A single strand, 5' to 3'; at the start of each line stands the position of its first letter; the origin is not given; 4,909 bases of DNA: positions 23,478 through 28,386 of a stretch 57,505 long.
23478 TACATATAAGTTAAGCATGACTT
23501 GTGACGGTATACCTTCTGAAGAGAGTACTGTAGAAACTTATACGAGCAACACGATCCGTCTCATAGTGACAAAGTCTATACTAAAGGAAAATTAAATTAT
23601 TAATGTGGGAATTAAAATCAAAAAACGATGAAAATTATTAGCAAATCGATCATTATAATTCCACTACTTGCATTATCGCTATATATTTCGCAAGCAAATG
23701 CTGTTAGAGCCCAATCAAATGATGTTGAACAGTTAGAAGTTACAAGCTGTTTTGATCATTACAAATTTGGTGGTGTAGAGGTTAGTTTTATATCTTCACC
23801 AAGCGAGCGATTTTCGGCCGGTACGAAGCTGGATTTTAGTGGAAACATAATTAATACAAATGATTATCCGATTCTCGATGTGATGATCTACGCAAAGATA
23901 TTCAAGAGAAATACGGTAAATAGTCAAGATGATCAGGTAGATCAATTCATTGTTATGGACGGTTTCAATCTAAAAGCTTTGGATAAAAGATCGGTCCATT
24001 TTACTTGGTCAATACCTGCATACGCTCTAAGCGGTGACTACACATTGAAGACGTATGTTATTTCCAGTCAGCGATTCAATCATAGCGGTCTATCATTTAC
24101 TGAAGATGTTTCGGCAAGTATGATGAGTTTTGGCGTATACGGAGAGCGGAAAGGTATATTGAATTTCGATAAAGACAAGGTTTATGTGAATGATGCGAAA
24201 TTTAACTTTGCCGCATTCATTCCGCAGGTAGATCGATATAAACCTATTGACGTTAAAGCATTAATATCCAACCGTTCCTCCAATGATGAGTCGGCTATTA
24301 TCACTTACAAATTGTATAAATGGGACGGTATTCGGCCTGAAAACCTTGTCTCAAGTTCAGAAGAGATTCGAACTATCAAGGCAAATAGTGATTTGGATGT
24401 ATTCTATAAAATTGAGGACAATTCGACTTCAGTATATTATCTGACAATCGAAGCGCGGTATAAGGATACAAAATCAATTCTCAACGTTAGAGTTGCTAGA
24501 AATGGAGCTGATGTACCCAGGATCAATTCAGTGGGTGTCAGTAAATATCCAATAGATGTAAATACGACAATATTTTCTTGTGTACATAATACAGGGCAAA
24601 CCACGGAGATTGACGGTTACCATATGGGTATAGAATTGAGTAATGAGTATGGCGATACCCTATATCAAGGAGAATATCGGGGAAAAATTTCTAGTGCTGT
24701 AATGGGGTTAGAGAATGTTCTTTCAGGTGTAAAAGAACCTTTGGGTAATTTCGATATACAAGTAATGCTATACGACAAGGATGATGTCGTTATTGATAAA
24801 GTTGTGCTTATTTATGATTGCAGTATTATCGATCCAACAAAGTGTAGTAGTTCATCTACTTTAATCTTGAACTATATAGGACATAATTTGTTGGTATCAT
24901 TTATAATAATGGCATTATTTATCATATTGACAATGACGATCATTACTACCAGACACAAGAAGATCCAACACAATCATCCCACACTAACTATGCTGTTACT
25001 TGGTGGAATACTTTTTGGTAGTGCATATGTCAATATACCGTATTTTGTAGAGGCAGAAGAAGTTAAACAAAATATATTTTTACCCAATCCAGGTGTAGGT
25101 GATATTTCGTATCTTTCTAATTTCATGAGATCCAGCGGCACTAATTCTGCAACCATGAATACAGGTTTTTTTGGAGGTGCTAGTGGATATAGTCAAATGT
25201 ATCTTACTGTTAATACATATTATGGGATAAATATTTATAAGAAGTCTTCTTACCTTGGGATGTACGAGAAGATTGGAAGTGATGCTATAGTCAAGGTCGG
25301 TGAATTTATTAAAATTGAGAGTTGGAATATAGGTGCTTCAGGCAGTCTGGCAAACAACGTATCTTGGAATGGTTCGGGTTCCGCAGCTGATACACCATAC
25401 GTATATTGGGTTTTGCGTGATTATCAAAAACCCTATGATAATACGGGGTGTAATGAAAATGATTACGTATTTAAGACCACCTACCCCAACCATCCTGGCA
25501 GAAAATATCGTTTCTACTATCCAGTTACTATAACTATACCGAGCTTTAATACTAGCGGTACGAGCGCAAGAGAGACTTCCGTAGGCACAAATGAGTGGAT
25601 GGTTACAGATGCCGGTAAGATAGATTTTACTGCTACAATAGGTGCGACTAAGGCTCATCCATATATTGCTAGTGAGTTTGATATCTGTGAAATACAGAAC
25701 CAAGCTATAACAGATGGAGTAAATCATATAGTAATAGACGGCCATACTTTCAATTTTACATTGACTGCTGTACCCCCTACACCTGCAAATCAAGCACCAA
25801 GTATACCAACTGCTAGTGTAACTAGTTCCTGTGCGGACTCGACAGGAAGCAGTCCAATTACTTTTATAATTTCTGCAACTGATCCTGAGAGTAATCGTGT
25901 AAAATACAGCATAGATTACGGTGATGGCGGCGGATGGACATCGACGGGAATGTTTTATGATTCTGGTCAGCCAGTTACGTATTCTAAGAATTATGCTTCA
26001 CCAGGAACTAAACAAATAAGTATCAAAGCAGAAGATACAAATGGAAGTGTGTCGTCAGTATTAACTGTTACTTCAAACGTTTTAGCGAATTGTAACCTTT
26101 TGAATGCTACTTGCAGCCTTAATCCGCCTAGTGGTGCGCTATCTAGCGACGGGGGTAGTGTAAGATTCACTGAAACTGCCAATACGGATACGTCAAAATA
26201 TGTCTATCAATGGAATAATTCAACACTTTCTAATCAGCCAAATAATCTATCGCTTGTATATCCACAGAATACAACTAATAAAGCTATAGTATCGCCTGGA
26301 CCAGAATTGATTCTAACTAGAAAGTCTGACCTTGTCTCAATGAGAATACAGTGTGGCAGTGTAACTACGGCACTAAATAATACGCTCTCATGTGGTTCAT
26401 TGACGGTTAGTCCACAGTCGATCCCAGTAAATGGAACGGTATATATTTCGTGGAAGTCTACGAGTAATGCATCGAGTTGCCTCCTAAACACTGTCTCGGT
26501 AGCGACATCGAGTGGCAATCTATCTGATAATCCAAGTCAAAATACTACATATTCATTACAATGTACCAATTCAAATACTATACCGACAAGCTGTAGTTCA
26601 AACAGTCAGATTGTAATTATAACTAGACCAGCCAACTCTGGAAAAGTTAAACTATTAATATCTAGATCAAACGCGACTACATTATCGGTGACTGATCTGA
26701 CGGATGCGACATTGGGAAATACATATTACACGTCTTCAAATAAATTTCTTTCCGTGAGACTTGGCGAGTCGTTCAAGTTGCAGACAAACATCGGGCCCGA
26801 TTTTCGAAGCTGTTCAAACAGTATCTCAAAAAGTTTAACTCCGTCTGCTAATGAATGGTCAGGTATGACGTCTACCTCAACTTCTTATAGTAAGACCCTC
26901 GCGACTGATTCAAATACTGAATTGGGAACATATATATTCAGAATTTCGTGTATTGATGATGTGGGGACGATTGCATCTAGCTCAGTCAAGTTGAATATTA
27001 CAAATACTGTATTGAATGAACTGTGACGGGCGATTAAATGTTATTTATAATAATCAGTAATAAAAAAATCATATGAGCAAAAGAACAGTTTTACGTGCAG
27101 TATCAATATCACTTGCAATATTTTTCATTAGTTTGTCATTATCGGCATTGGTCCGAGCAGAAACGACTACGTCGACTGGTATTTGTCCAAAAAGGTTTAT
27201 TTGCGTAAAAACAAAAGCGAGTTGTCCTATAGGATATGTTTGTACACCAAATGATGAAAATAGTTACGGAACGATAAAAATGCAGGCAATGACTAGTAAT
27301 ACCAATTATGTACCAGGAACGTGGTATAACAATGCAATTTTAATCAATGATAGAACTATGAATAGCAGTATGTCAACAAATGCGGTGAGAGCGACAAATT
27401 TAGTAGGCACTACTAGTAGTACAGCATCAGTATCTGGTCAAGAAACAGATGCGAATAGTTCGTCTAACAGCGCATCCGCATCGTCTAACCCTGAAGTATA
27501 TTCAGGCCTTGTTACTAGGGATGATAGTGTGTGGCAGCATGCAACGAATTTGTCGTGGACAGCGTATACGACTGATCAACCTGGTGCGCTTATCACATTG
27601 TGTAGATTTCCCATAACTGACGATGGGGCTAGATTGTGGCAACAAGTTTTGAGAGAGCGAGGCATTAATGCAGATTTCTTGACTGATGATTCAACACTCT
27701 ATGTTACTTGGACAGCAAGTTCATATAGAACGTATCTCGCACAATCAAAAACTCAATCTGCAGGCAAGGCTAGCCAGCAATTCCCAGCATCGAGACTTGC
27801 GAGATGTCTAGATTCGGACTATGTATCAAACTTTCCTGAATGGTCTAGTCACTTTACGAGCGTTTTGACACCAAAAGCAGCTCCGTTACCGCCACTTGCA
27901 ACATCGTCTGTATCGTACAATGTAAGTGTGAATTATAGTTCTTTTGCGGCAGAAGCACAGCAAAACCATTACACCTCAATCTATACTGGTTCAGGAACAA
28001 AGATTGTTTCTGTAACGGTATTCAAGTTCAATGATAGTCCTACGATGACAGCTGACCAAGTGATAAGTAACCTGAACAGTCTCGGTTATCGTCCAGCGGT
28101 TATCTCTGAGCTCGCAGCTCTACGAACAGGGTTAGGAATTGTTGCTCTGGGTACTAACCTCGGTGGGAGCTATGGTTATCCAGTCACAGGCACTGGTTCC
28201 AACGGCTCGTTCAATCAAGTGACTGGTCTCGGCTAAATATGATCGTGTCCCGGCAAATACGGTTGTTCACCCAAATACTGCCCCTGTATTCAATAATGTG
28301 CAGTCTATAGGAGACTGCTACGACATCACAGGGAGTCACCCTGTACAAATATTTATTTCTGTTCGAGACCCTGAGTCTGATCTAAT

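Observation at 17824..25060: Mid-protein 'TM - basic patch - signal-peptide-like TM - AxA' hairpin conserved in three paralogs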

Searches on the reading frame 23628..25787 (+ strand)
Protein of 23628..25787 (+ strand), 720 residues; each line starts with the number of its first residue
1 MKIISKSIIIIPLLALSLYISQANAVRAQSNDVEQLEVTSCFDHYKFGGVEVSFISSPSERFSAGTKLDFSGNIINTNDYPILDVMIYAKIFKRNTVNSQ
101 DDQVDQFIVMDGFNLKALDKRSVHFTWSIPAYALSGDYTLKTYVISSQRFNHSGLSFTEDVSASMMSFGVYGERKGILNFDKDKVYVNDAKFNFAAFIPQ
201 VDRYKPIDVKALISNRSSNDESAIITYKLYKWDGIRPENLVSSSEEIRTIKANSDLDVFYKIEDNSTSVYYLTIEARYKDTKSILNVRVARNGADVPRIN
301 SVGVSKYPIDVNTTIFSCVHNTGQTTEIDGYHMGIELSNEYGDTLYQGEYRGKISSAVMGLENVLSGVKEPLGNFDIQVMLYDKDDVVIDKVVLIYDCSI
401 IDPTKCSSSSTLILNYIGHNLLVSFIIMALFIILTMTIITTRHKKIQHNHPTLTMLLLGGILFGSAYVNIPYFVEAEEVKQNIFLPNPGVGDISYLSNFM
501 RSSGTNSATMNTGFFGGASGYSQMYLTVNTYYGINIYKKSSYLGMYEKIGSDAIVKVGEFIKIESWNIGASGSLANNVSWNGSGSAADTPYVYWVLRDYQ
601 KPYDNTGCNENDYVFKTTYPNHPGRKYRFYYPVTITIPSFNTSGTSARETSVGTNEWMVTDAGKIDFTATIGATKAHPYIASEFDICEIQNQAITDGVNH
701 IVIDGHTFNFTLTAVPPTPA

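Call 13: find_homologous_proteins(query=window:23628-25787:+, max_evalue=0.001)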
Query window:23628-25787:+ (720 aa): 5 proteins with E <= 0.001 among 8000 candidates.
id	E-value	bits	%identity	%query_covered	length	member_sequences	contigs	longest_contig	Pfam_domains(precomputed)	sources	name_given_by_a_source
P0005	0.0e+0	1627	100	100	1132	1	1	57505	-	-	-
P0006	4.0e-62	229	33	59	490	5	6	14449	-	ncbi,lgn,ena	-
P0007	1.8e-56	210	32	54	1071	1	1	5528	-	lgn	-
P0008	1.5e-51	194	30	59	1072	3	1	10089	-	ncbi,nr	ncbi:MAG: hypothetical protein KBB51_02245, partial [Candidatus Moranbacteria bacterium]|nr:hypothet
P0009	3.3e-49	186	30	57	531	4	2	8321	-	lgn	-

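Call 16: find_encoding_contigs(protein=P0006, flank=6000, max_places=4)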
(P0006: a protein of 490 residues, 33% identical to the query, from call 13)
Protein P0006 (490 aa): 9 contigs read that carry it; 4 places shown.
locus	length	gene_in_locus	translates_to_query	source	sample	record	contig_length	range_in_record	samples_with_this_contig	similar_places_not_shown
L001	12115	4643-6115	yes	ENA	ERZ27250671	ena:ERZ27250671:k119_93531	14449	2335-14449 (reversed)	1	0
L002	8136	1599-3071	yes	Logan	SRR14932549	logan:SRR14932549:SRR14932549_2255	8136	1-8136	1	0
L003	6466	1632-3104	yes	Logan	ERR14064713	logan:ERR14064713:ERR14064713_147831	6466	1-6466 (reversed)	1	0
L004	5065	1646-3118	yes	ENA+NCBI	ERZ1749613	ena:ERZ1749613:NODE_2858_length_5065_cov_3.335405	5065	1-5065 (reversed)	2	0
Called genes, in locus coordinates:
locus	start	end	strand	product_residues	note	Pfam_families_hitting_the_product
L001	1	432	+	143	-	?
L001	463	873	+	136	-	PF00828:Ribosomal_L27A (faint)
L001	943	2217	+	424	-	PF00344:SecY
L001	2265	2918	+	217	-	PF00406:ADK, PF13207:AAA_17, PF13238:AAA_18 (weak)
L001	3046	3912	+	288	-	PF00557:Peptidase_M24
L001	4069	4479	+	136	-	PF03652:RuvX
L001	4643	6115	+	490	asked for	-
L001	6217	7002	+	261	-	PF13641:Glyco_tranf_2_3 (weak), PF00535:Glycos_transf_2, PF10111:Glyco_tranf_2_2 (faint)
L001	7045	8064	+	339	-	PF01087:GalP_UDP_transf, PF01230:HIT (faint), PF16268:DUF4921, PF02744:GalP_UDP_tr_C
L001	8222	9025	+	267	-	PF00121:TIM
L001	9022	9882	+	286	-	PF01116:F_bP_aldolase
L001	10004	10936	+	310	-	PF00044:Gp_dh_N, PF02800:Gp_dh_C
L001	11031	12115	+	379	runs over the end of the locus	PF13475:DUF4116 (faint)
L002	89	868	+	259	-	PF00557:Peptidase_M24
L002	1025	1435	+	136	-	PF03652:RuvX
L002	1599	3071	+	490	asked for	-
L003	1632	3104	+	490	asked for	-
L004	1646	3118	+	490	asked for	-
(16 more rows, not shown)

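Call 17: find_encoding_contigs(protein=P0009, flank=6000, max_places=4)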
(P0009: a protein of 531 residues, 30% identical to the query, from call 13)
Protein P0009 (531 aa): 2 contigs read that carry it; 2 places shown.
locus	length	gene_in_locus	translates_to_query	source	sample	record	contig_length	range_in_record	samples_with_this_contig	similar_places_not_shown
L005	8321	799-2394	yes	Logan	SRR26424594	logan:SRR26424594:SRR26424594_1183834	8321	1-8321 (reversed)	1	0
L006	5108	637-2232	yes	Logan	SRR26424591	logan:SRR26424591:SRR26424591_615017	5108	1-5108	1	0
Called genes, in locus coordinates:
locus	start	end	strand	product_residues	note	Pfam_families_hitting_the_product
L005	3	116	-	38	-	?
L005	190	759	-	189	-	PF01330:RuvA_N, PF14520:HHH_5, PF07499:RuvA_C (weak)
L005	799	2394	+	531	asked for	-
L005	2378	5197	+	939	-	PF07705:CARDB (faint)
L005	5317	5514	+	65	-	PF01649:Ribosomal_S20p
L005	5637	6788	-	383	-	PF01168:Ala_racemase_N, PF00842:Ala_racemase_C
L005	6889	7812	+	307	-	-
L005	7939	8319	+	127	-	?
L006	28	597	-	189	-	PF01330:RuvA_N, PF14520:HHH_5, PF07499:RuvA_C (weak)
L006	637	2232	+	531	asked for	-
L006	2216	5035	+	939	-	PF07705:CARDB (faint)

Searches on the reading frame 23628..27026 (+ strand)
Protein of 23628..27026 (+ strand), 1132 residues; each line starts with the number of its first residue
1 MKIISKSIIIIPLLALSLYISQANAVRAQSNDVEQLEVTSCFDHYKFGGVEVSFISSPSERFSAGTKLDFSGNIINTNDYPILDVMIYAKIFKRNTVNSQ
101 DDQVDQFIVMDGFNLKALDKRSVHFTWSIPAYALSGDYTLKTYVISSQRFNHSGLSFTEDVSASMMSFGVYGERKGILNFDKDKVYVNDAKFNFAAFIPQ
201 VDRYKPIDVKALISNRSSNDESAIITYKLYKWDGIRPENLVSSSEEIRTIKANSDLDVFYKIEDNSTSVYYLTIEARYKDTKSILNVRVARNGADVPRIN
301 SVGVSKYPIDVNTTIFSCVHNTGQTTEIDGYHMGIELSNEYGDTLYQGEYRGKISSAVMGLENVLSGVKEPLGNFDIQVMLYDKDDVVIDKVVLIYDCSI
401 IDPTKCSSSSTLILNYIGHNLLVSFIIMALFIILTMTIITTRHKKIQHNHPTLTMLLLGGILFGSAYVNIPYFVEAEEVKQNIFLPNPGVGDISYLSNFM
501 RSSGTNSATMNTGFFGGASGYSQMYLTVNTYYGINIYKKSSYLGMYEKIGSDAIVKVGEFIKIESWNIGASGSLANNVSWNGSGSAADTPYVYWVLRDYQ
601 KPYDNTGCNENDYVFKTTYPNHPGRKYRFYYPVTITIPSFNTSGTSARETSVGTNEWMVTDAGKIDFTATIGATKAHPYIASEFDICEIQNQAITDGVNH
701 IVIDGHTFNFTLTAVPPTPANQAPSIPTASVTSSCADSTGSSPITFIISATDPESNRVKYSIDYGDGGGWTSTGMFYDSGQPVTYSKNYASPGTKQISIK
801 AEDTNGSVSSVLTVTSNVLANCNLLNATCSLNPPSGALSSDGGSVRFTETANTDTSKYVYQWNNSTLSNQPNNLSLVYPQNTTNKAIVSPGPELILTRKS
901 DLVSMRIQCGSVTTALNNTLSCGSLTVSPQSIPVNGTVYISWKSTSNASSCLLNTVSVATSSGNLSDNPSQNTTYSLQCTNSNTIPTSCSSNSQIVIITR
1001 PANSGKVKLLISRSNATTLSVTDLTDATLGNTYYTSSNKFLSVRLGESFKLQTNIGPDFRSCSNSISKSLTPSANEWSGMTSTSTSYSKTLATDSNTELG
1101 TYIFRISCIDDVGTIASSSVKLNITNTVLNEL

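Call 3: search_protein_families(library=pfam, proteins=[window:23628-27026:+], max_evalue=0.1)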
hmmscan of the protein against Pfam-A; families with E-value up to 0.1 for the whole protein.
window:23628-27026:+ (1132 aa): 4 families
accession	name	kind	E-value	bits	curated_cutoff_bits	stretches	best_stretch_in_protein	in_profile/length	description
PF18911.6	PKD_4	-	0.00012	22.5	27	1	727-816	4-83/85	PKD domain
PF15418.12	DUF4625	-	0.00018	22.2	27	0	58-145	27-115/131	Domain of unknown function (DUF4625)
PF00801.26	PKD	-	0.0011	19.4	23.5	1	742-815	15-79/80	PKD domain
PF07495.19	Y_Y_Y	-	0.042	14.2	26.6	0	1083-1124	23-62/65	Y_Y_Y domain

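Call 68: search_protein_families(library=ncbifam, proteins=[window:23628-27026:+], max_evalue=0.01)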
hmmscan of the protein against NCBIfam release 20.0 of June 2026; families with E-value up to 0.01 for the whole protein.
window:23628-27026:+ (1132 aa): 0 families

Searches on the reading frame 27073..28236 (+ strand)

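Call 3: search_protein_families(library=pfam, proteins=[window:27073-28236:+], max_evalue=0.1)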
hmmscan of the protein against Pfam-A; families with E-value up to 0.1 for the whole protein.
window:27073-28236:+ (387 aa): 1 family
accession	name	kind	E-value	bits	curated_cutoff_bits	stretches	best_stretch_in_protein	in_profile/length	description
PF01823.24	MACPF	-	0.088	13.4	21.5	0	113-182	128-194/214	MAC/Perforin domain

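Call 68: search_protein_families(library=ncbifam, proteins=[window:27073-28236:+], max_evalue=0.01)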
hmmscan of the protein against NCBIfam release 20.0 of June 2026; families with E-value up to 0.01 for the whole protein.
window:27073-28236:+ (387 aa): 0 families
